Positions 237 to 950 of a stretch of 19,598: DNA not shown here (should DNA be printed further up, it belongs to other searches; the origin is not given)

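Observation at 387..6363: Uncharacterised, translationally coupled three-gene envelope module joined head-to-tail to the archaellum operon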

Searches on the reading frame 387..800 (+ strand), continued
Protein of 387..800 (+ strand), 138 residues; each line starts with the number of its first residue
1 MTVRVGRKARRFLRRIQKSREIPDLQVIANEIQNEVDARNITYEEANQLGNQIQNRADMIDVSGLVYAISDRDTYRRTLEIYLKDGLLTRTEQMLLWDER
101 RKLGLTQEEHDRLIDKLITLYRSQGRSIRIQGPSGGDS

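Call 32: search_protein_families(library=pfam, proteins=[P0310, P0311, P0313, P0314, P0315, P0318, P0319, P0320, P0321, P0322], max_evalue=0.01)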
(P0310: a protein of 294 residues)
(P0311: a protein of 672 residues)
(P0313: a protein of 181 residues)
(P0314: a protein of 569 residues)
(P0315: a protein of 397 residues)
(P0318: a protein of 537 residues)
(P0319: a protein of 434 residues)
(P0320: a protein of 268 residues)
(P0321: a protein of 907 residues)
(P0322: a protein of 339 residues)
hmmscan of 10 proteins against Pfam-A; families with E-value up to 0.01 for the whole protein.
P0310 (294 aa): 15 families
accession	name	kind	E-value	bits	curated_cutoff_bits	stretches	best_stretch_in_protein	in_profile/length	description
PF13404.12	HTH_AsnC-type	-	4.7e-11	42.8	27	1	1-38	4-41/42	AsnC-type helix-turn-helix domain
PF13412.12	HTH_24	-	7.1e-10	38.8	21.9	1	2-44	5-47/48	Winged helix-turn-helix DNA-binding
PF12840.13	HTH_20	-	4.5e-08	33.4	27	1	3-44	7-48/51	Helix-turn-helix domain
PF03735.19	ENT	-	1.5e-07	31.8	28.5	1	251-284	23-56/71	ENT domain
PF05099.18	TerB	-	1e-06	29.5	24.4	0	248-279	85-116/118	Tellurite resistance protein TerB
PF16940.10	Tic110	-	4.1e-05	22.7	27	0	183-230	441-488/574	Chloroplast envelope transporter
PF19802.4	DUF6285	-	5.9e-05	24.1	28.1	0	232-270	47-81/91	Domain of unknown function (DUF6285)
PF01022.26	HTH_5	-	0.00026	21.2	22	1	4-44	6-45/47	Bacterial regulatory protein, arsR family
PF13542.12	HTH_Tnp_ISL3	-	0.00032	20.5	27.4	1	5-37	20-49/51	Helix-turn-helix domain of transposase family ISL3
PF13921.12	Myb_DNA-bind_6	-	0.00069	20.2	22.9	0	2-40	5-44/60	Myb-like DNA-binding domain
PF22775.2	GA_3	-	0.0016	19.4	27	0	187-229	27-69/100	GA-like domain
PF13545.12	HTH_Crp_2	-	0.0018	18.7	27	1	18-45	26-53/70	Crp-like helix-turn-helix domain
PF01047.28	MarR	-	0.0025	18.1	24.6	0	3-47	6-50/59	MarR family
PF25212.1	HVO_A0114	-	0.0056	16.9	27.6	0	4-46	26-68/84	HVO_A0114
PF22451.2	NirdL-like_HTH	-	0.0058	16.6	27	0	17-44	19-46/47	Siroheme decarboxylase NirDL-like HTH domain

P0311 (672 aa): 10 families
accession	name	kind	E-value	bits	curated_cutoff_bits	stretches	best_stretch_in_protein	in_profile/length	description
PF00619.27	CARD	-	7.3e-16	58.4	23.9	1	352-420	2-64/85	Caspase recruitment domain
PF09013.15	YopH_N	-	3e-07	31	25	0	341-399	22-80/123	YopH, N-terminal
PF24669.2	Ddi2_HDD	-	3.6e-07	30.6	32.8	0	469-504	17-51/66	Ddi2 HDD domain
PF11838.14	ERAP1_C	-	8.5e-06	25.8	38.2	0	597-648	204-256/318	ERAP1-like C-terminal domain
PF21337.3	Peptidase_M17_N_1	-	9.6e-06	26.1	27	0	422-472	30-81/118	M17 aminopeptidase, N-terminal domain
PF06540.16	GMAP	-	1.2e-05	25.8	25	0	511-542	17-48/61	Galanin message associated peptide (GMAP)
PF08044.16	DUF1707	-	2e-05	24.9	27.6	0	606-634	7-35/53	DUF1707 SHOCT-like domain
PF22080.2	Dark_CARD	-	2.7e-05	25.1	25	0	386-423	26-62/82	Dark, CARD domain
PF09228.15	Prok-TraM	-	0.002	18.9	22.2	0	430-487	43-100/102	Prokaryotic Transcriptional repressor TraM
PF18081.7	FANC_SAP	-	0.0072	17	23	0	385-399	9-23/51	Fanconi anemia-associated nuclease SAP domain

P0313 (181 aa): 2 families
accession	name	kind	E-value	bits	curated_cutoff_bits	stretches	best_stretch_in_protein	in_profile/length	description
PF05099.18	TerB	-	0.00069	20.3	24.4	0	23-58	8-44/118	Tellurite resistance protein TerB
PF16940.10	Tic110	-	0.0016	17.5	27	0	18-83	441-506/574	Chloroplast envelope transporter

P0314 (569 aa): 2 families
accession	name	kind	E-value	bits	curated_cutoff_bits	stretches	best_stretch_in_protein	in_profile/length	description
PF05099.18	TerB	-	0.00052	20.7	24.4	0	337-411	40-115/118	Tellurite resistance protein TerB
PF04391.17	DUF533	-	0.00088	19.3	29.6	0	443-484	75-116/178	Protein of unknown function (DUF533)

P0315 (397 aa): 11 families
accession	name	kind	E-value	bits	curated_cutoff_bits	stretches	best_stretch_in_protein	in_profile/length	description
PF13404.12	HTH_AsnC-type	-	7.4e-09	35.7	27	1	100-140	1-41/42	AsnC-type helix-turn-helix domain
PF13412.12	HTH_24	-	8.5e-08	32.1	21.9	1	100-140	1-41/48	Winged helix-turn-helix DNA-binding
PF03735.19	ENT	-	2.3e-07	31.2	28.5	1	341-392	8-60/71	ENT domain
PF22775.2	GA_3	-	1.8e-05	25.6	27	0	347-388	27-68/100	GA-like domain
PF19802.4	DUF6285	-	3.4e-05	24.9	28.1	0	338-373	47-80/91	Domain of unknown function (DUF6285)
PF12840.13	HTH_20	-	0.00014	22.2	27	1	105-141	7-43/51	Helix-turn-helix domain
PF16940.10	Tic110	-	0.0012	17.9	27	0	342-381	440-479/574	Chloroplast envelope transporter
PF05099.18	TerB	-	0.0018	19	24.4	0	352-382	85-115/118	Tellurite resistance protein TerB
PF08279.18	HTH_11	-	0.0029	17.9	25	0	106-139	4-38/55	HTH domain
PF01022.26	HTH_5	-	0.0071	16.6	22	0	106-140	6-39/47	Bacterial regulatory protein, arsR family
PF01498.24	HTH_Tnp_Tc3_2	-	0.0097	16.6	31.5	0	106-140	3-42/72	Transposase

P0318 (537 aa): 1 family
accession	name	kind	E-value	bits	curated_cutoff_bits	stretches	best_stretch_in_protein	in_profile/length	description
PF03735.19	ENT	-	0.00036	21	28.5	0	219-260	20-62/71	ENT domain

P0319 (434 aa): 39 families (the best 25 are shown)
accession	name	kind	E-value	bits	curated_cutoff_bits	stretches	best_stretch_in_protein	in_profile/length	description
PF13404.12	HTH_AsnC-type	-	2.9e-26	91.4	27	2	145-185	1-41/42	AsnC-type helix-turn-helix domain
PF13412.12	HTH_24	-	4e-25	87.6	21.9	2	146-188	2-44/48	Winged helix-turn-helix DNA-binding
PF08279.18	HTH_11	-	8.9e-12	45.2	25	2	7-46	4-44/55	HTH domain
PF12840.13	HTH_20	-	4e-09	36.7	27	1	150-189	7-46/51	Helix-turn-helix domain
PF04967.18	HTH_10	-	2.3e-08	34.2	23.1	0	17-40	23-46/53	HTH DNA binding domain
PF03735.19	ENT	-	3.2e-08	33.9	28.5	2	328-375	8-56/71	ENT domain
PF08281.18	Sigma70_r4_2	-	1.7e-07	31.2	25.7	1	155-185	20-50/54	Sigma-70, region 4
PF13542.12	HTH_Tnp_ISL3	-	3.6e-07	30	27.4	1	161-185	27-50/51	Helix-turn-helix domain of transposase family ISL3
PF13384.12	HTH_23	-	5.8e-07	29.6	24.6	1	158-186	14-42/50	Homeodomain-like domain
PF01022.26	HTH_5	-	6.1e-07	29.7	22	0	151-187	6-41/47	Bacterial regulatory protein, arsR family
PF18024.7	HTH_50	-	6.8e-07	29.3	27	1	2-39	9-45/50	Helix-turn-helix domain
PF22451.2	NirdL-like_HTH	-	2.2e-06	27.6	27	0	21-47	20-46/47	Siroheme decarboxylase NirDL-like HTH domain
PF25212.1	HVO_A0114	-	2.7e-06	27.5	27.6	0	6-49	25-68/84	HVO_A0114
PF13518.12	HTH_28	-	3.2e-06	27.5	25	1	157-187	8-38/52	Helix-turn-helix domain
PF08220.18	HTH_DeoR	-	6.7e-06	26.2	21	0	152-188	5-41/57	DeoR-like helix-turn-helix domain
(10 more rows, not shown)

P0320 (268 aa): 5 families
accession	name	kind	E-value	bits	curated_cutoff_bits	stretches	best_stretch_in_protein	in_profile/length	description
PF03735.19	ENT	-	2.4e-06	27.9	28.5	1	74-129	10-66/71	ENT domain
PF16940.10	Tic110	-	5.6e-05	22.3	27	0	71-117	438-484/574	Chloroplast envelope transporter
PF05099.18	TerB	-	0.0014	19.3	24.4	0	25-57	83-116/118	Tellurite resistance protein TerB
PF21524.3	SAMD1_WH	-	0.0042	17.6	24.5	0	92-133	18-59/63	SAM domain-containing protein 1, WH domain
PF22775.2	GA_3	-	0.0054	17.7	27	0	78-129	27-79/100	GA-like domain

P0321 (907 aa): 2 families
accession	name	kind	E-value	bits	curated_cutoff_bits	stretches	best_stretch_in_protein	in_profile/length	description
PF22126.3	C2c1_RuvC-like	-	1.2e-06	29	27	0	296-337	85-127/179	C2c1 CRISPR-Cas endonuclease, RuvC-like domain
PF04279.20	IspA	-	0.0055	17.4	28.7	0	225-294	83-149/176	Intracellular septation protein A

P0322 (339 aa): 4 families
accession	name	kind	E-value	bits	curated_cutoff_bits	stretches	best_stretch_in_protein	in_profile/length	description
PF05099.18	TerB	-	3e-08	34.4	24.4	0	228-268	77-117/118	Tellurite resistance protein TerB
PF16940.10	Tic110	-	1.8e-07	30.6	27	1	279-337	337-395/574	Chloroplast envelope transporter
PF03735.19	ENT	-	3.9e-06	27.3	28.5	0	180-213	22-55/71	ENT domain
PF09548.15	Spore_III_AB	-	5.3e-05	23.7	32.5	1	149-206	67-124/170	Stage III sporulation protein AB (spore_III_AB)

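Call 33: search_protein_families(library=pfam, alignment_id=A1, max_evalue=10)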
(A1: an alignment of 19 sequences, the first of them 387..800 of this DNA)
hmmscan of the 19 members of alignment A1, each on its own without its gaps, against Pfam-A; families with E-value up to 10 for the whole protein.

A. member 1, window:387-800:+ (138 aa): 1 family
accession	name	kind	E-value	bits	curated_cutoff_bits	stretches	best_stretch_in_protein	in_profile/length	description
PF02392.22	Ycf4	-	0.3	11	34.7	0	78-114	122-158/170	Ycf4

B. families by the number of members that match (of 19 scanned): 13 families
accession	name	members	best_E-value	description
PF04447.17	dATP-dGTP_PPHyd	6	0.091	dATP/dGTP pyrophosphohydrolase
PF03312.20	DUF272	4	0.091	Protein of unknown function (DUF272)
PF03735.19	ENT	3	0.042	ENT domain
PF05135.19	Phage_connect_1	3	0.049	Phage gp6-like head-tail connector protein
PF02484.20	Rhabdo_NV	2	0.041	Rhabdovirus Non-virion protein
PF05276.19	SH3BP5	1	0.0074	SH3 domain-binding protein 5 (SH3BP5)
PF16184.11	Cadherin_3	1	0.012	Cadherin-like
PF17380.7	DUF5401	1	0.033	Family of unknown function (DUF5401)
PF05491.19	RuvB_C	1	0.052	RuvB C-terminal winged helix domain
PF05773.27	RWD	1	0.07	RWD domain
PF08775.15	ParB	1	0.099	ParB family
PF02392.22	Ycf4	1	0.3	Ycf4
PF15161.11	Neuropep_like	1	0.31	Neuropeptide-like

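Call 60: find_related_loci(query=A6, collection=metagenome_contigs, flank=10000)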
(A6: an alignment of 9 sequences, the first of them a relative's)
Query A6 (228 aa) in metagenome_contigs; peptide patterns used: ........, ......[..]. (x = any residue, [..] = any of these).
598 stretches matched a pattern (row limit reached: there are more); 534 encode a relative of the query (tblastn E <= 1e-3); the best 80 are kept; 80 distinct loci.
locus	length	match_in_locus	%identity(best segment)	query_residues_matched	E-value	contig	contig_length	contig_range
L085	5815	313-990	73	4-228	5e-109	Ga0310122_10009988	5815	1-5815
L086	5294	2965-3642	71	4-228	3e-108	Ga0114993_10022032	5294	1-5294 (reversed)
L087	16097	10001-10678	64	6-228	2e-88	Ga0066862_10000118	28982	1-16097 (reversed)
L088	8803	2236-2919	61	4-228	1e-86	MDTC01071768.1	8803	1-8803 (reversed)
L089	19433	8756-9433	62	6-228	2e-86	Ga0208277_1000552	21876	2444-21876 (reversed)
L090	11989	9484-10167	61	4-228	1e-86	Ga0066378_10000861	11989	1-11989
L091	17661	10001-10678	62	6-228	2e-86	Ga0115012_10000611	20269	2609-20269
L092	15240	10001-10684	61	4-228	3e-86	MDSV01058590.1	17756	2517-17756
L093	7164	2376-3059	61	4-228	2e-86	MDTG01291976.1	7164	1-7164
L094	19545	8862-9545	61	4-228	3e-86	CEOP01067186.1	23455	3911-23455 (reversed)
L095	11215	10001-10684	61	4-228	7e-86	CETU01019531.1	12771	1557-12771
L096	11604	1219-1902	61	4-228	4e-86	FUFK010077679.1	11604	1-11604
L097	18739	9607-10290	61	4-228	8e-86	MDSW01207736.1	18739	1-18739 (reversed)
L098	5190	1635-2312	63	6-228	2e-84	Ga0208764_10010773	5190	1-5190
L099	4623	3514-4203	57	3-228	2e-81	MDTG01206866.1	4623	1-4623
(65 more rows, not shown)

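Call 89: search_protein_families(library=pfam, proteins=[L024:10441-13590:+, L024:9144-9986:+], max_evalue=0.001)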
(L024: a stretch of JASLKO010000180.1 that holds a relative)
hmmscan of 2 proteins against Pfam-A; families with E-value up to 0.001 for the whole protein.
L024:10441-13590:+ (1050 aa): 0 families

L024:9144-9986:+ (281 aa): 0 families
